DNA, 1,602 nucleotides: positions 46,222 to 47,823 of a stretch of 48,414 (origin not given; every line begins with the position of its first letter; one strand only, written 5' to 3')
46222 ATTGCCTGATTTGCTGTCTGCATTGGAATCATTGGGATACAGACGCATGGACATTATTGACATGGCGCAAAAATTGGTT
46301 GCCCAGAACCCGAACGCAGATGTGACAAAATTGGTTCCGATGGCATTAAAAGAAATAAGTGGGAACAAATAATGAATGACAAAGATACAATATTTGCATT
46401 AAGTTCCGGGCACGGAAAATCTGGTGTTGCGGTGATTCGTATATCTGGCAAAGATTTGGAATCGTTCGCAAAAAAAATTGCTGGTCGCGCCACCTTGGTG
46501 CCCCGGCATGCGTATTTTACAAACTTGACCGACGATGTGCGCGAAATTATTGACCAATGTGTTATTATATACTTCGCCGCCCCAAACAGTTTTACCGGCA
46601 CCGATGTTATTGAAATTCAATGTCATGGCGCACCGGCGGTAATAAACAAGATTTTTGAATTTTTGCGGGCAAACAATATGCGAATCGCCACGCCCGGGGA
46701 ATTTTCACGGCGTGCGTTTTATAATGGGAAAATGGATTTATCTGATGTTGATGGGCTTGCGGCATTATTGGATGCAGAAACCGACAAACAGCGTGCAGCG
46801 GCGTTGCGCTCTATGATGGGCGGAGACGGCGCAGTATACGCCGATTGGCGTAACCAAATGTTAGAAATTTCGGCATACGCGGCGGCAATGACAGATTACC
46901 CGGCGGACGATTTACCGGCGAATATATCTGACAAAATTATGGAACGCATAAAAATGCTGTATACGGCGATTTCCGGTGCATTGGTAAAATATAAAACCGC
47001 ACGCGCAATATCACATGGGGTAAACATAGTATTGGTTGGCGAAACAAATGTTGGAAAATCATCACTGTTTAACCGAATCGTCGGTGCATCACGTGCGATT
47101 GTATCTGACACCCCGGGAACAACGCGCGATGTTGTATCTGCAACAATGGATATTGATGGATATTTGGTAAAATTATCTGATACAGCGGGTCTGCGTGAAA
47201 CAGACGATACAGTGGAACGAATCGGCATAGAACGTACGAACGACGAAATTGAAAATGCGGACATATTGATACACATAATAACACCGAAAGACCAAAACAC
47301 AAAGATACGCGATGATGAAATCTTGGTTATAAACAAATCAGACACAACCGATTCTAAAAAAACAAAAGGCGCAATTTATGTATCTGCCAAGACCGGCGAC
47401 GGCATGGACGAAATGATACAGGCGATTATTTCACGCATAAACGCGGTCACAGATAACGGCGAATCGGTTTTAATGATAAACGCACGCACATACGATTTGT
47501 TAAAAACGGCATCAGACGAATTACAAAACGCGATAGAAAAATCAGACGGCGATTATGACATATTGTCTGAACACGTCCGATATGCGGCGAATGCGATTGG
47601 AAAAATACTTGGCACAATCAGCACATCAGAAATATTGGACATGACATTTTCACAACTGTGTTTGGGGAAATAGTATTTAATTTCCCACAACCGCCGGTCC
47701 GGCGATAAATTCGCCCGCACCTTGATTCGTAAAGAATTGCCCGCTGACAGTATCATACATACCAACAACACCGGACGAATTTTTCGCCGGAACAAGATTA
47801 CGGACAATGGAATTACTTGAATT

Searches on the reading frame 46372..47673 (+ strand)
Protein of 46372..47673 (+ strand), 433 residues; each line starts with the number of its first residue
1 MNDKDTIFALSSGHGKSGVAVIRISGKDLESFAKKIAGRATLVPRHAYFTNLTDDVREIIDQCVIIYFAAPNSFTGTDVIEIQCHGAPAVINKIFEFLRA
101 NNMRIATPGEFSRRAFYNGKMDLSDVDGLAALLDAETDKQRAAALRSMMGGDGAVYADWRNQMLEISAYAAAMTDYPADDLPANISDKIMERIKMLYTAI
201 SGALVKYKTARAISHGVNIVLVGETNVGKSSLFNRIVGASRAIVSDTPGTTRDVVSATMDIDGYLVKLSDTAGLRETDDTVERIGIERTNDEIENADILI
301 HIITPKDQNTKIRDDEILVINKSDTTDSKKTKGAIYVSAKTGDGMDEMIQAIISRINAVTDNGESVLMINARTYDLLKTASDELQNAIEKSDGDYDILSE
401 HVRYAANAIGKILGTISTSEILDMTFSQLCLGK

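Call 74: search_protein_families(library=pfam, proteins=[window:46372-47673:+], max_evalue=0.001)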
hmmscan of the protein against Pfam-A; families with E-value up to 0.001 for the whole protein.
window:46372-47673:+ (433 aa): 8 families
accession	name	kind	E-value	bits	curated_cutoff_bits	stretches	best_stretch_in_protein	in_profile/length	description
PF10396.14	TrmE_N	-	4.1e-37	127.4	29.8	1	6-120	1-117/117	GTP-binding protein TrmE N-terminus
PF12631.12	MnmE_helical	-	2.3e-36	126.3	40.1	1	123-430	1-211/211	MnmE helical domain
PF01926.29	MMR_HSR1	-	3.6e-24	85.5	21.9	1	219-322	2-101/113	50S ribosome-binding GTPase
PF02421.24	FeoB_N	-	2.1e-08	34.3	27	1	218-303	2-86/156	Ferrous iron transport protein B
PF04548.22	AIG1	-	0.00014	21.7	27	1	218-287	2-72/212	AIG1 family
PF00350.29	Dynamin_N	-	0.00027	21.5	27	1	219-309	1-78/168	Dynamin family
PF00071.28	Ras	-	0.00037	20.5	21.6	0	219-275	2-59/162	Ras family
PF03193.22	RsgA_GTPase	-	0.00056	20.2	30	0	214-277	104-171/174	RsgA GTPase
